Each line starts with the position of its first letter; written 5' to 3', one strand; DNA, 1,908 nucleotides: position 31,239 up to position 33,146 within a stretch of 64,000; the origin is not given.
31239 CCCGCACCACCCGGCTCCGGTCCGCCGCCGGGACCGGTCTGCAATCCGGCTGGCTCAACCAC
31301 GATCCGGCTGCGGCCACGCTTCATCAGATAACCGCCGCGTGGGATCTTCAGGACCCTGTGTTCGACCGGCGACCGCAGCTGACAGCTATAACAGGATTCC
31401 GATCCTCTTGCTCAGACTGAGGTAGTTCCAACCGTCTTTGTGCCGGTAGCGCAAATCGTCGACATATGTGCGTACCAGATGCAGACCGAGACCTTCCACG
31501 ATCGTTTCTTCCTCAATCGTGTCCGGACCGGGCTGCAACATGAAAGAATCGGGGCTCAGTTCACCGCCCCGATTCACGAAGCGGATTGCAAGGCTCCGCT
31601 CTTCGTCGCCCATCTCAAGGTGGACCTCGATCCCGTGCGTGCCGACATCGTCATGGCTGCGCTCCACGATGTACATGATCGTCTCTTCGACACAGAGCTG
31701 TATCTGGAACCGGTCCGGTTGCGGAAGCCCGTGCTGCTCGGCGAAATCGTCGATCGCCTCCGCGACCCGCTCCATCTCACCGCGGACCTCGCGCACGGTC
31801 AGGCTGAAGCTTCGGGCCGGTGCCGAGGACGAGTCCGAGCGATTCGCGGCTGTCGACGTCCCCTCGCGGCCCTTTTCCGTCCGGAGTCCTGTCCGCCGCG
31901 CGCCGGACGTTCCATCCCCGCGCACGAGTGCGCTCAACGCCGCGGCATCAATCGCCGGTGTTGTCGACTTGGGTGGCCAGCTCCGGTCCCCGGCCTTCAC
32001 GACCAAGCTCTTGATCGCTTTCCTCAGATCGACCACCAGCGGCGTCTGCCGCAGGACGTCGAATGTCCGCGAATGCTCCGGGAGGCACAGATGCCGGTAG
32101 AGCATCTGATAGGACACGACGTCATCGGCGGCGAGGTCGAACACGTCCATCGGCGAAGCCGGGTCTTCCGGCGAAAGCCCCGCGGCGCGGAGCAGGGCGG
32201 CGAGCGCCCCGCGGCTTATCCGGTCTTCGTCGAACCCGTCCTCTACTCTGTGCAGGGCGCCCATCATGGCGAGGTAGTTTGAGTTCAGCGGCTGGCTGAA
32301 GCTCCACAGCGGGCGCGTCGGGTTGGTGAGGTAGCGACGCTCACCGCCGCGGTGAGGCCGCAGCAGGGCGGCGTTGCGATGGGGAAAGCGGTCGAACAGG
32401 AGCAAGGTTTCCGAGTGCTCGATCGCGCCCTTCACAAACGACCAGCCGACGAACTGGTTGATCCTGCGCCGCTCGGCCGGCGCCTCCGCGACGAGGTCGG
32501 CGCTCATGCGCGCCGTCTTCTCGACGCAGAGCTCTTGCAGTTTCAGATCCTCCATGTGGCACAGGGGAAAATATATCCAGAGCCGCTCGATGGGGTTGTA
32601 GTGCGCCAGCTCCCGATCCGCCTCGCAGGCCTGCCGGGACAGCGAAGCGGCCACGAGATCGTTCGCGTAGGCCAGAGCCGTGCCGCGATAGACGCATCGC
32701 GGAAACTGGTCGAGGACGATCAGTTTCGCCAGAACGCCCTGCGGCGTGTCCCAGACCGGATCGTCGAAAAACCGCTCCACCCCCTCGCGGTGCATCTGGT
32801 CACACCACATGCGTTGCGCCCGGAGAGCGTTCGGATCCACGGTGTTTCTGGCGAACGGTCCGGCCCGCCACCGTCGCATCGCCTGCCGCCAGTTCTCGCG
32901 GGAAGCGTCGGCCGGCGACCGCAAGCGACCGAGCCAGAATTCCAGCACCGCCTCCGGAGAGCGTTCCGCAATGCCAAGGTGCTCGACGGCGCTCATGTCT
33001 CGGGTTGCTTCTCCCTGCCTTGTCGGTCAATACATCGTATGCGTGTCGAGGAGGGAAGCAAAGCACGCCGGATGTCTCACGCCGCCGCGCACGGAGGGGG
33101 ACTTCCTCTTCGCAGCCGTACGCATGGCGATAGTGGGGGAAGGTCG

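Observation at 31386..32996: Apparent fusion of a DUF924 domain with an RsbW/SpoIIAB-type anti-sigma-factor kinase (HATPase_c) domain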

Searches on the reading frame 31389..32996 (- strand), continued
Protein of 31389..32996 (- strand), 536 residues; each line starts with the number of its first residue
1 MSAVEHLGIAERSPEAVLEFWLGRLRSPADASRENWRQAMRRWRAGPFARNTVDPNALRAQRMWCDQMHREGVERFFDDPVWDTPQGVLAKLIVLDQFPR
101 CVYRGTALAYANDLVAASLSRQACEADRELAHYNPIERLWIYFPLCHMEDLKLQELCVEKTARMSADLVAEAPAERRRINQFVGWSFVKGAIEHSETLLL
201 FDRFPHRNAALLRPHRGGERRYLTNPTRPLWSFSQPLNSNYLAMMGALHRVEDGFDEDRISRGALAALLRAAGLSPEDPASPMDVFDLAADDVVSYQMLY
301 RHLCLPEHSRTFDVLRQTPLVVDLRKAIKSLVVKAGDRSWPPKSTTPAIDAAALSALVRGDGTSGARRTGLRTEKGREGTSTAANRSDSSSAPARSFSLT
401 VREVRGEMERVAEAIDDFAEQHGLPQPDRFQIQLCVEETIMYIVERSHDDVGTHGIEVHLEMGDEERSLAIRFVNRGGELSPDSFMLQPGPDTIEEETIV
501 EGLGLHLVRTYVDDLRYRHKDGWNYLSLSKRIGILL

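Call 58: list_cluster_members(proteins=[P0001, P0050, P0071, P0084, P0089, P0105, P0110, P0037, P0069, P0133])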
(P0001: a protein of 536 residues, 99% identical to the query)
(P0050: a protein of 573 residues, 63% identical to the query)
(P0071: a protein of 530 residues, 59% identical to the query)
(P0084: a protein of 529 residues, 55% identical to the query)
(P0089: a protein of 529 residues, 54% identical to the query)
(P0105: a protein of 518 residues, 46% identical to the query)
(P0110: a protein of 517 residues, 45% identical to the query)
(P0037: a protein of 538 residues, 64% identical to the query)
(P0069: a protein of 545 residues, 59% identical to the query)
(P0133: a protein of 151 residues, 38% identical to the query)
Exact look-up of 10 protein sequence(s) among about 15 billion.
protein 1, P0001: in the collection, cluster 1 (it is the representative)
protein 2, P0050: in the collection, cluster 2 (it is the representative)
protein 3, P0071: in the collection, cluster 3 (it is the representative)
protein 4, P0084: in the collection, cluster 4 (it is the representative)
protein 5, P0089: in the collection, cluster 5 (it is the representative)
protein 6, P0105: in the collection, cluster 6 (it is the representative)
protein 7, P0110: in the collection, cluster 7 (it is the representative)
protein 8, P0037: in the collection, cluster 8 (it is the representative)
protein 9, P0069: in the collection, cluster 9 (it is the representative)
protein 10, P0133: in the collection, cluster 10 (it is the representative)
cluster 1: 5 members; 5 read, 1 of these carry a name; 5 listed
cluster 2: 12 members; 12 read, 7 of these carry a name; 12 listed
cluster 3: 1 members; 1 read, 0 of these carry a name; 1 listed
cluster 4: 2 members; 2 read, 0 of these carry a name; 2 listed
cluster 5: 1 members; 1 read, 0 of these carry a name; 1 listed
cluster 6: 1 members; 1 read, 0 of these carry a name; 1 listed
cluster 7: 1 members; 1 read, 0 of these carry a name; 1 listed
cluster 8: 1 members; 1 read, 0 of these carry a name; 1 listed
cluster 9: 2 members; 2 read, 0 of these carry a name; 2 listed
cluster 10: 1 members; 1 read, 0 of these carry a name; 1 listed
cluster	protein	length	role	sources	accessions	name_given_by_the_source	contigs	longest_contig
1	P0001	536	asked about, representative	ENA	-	-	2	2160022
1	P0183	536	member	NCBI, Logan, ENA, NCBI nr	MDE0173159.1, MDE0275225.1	MAG: DUF924 family protein [Defluviicoccus sp.] | DUF924 family protein [Defluviicoccus sp.]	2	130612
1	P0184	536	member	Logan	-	-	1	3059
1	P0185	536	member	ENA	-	-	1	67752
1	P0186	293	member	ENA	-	-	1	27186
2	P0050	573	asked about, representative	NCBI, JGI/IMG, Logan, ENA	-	-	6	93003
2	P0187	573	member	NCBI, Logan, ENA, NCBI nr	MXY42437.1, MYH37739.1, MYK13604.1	MAG: DUF924 family protein [Rhodospirillaceae bacterium] | DUF924 family protein [Rhodospirillaceae bacterium]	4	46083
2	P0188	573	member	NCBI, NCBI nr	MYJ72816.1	MAG: DUF924 family protein [Rhodospirillaceae bacterium] | DUF924 family protein [Rhodospirillaceae bacterium]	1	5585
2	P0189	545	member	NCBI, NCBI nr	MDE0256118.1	MAG: DUF924 family protein [Rhodospirillaceae bacterium] | DUF924 family protein [Rhodospirillaceae bacterium]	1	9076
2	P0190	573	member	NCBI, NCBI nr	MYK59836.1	MAG: DUF924 family protein [Rhodospirillaceae bacterium] | DUF924 family protein [Rhodospirillaceae bacterium]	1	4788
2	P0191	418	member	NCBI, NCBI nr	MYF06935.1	MAG: DUF924 domain-containing protein, partial [Rhodospirillaceae bacterium] | DUF924 domain-containing protein [Rhodospirillaceae bacterium]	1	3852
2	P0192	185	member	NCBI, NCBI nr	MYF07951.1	MAG: ATP-binding protein, partial [Rhodospirillaceae bacterium] | ATP-binding protein [Rhodospirillaceae bacterium]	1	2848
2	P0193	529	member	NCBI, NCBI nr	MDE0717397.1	MAG: DUF924 family protein [Rhodospirillaceae bacterium] | DUF924 family protein [Rhodospirillaceae bacterium]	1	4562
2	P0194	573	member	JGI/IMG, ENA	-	-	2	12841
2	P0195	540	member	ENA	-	-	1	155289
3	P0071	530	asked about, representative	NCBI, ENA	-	-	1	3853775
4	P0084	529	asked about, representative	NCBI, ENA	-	-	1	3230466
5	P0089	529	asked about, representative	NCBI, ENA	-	-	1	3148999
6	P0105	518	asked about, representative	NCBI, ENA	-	-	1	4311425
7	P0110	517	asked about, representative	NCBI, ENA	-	-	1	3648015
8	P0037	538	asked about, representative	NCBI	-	-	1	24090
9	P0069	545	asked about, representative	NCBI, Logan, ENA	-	-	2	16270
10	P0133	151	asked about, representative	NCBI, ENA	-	-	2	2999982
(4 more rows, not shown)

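Call 80: search_protein_families(library=padloc, proteins=[window:31389-32996:-], max_evalue=0.01)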
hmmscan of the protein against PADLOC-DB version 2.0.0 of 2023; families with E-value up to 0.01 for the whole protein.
window:31389-32996:- (536 aa): 0 families
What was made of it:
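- Tried and rejected: (6) PADLOC defence models gave no hit (call 80).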

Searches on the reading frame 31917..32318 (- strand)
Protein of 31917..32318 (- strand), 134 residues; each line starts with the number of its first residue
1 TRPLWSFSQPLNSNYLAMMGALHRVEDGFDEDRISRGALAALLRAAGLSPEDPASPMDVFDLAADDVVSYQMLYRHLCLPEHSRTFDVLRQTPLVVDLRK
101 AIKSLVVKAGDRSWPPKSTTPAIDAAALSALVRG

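Call 49: find_related_loci(query=A4, collection=metagenome_contigs, flank=10000)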
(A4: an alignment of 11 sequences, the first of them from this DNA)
Query A4 (134 aa) in metagenome_contigs; peptide patterns used: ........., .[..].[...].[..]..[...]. (x = any residue, [..] = any of these).
46 stretches matched a pattern; 9 encode a relative of the query (tblastn E <= 1e-3); 9 distinct loci.
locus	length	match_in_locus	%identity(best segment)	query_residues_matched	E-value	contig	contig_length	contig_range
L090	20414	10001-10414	47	1-134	4e-38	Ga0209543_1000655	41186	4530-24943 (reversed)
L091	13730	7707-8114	48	2-133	5e-35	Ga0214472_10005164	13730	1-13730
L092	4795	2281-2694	44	1-134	5e-33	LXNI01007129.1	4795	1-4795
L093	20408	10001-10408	44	2-133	1e-32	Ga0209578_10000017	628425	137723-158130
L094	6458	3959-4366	44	2-133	3e-32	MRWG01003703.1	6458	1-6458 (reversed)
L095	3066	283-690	43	2-133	2e-31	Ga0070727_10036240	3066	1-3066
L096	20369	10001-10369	28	2-123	5e-16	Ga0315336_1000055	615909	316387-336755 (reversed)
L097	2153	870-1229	31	2-123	2e-15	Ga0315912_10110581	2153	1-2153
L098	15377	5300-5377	50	2-27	4e-5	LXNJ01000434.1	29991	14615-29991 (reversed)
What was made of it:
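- Tried and rejected: (8) The metagenome scan with the middle region returned only 9 loci (call 49), but these revealed the EF-hand forms and an adjacent split form.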

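Call 51: search_protein_families(library=pfam, proteins=[L096:9296-11113:+, L097:198-1970:+, L090:8859-9308:+, L090:9341-10435:+, L093:9338-11107:+], max_evalue=0.01)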
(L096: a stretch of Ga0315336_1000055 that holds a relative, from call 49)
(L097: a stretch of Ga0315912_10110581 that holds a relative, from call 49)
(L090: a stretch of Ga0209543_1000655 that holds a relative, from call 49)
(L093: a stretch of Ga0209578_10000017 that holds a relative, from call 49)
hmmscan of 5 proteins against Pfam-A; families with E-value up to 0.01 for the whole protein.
L096:9296-11113:+ (606 aa): 8 families
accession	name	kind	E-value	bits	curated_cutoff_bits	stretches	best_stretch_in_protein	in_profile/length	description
PF06041.17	DUF924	-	3.6e-28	99.4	27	1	24-233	1-178/180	Bacterial protein of unknown function (DUF924)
PF00036.39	EF-hand_1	-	7.1e-13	47.6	25.4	2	492-517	2-27/29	EF hand domain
PF13405.12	EF-hand_6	-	2.5e-12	45.8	25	1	491-517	1-27/30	EF-hand domain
PF13499.12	EF-hand_7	-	4.8e-10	40.1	30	1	490-586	2-65/67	EF-hand domain pair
PF13202.12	EF-hand_5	-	1.8e-09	37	25.9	2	494-515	3-24/25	EF hand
PF13833.12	EF-hand_8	-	1.7e-05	24.9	28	0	478-515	12-50/54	EF-hand domain pair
PF12763.14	EH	-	0.001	19.4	22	0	451-483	37-69/101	EH domain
PF25578.1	EF-hand_STIM1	-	0.0027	18.2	32.2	0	455-475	22-42/80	Stromal interaction molecule 1-like, EF-hand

L097:198-1970:+ (591 aa): 6 families
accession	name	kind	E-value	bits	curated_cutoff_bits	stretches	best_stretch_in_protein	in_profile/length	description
PF06041.17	DUF924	-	9.5e-29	101.2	27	1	12-222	1-178/180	Bacterial protein of unknown function (DUF924)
PF13405.12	EF-hand_6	-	2.4e-12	45.9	25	1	479-503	3-27/30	EF-hand domain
PF00036.39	EF-hand_1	-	3e-12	45.6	25.4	1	478-498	2-22/29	EF hand domain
PF13202.12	EF-hand_5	-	1.1e-10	40.9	25.9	1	481-501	4-24/25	EF hand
PF13499.12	EF-hand_7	-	3e-08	34.3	30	1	477-570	3-65/67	EF-hand domain pair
PF13833.12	EF-hand_8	-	1.7e-05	24.9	28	0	454-502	2-51/54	EF-hand domain pair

L090:8859-9308:+ (150 aa): 2 families
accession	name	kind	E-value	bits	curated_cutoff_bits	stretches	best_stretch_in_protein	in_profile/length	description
PF13581.12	HATPase_c_2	-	2.1e-24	86.4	27.4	1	16-141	5-127/127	Histidine kinase-like ATPase domain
PF02518.31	HATPase_c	-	0.0014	19.5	26.4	1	43-132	6-97/111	Histidine kinase-, DNA gyrase B-, and HSP90-like ATPase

L090:9341-10435:+ (365 aa): 1 family
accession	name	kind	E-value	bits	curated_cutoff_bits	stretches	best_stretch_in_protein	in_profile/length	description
PF06041.17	DUF924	-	2.8e-33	116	27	1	12-219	2-178/180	Bacterial protein of unknown function (DUF924)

L093:9338-11107:+ (590 aa): 6 families
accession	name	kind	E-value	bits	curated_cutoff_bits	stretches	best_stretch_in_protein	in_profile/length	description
PF06041.17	DUF924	-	6e-26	92.1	27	1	47-218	23-177/180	Bacterial protein of unknown function (DUF924)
PF13405.12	EF-hand_6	-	4.1e-11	42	25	1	478-505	3-30/30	EF-hand domain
PF13499.12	EF-hand_7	-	7.9e-11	42.6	30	1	476-568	3-66/67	EF-hand domain pair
PF00036.39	EF-hand_1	-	1.2e-10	40.6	25.4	1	480-503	5-28/29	EF hand domain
PF13202.12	EF-hand_5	-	1.6e-07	30.9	25.9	1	480-500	4-24/25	EF hand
PF13833.12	EF-hand_8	-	0.0015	18.7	28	0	478-501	28-51/54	EF-hand domain pair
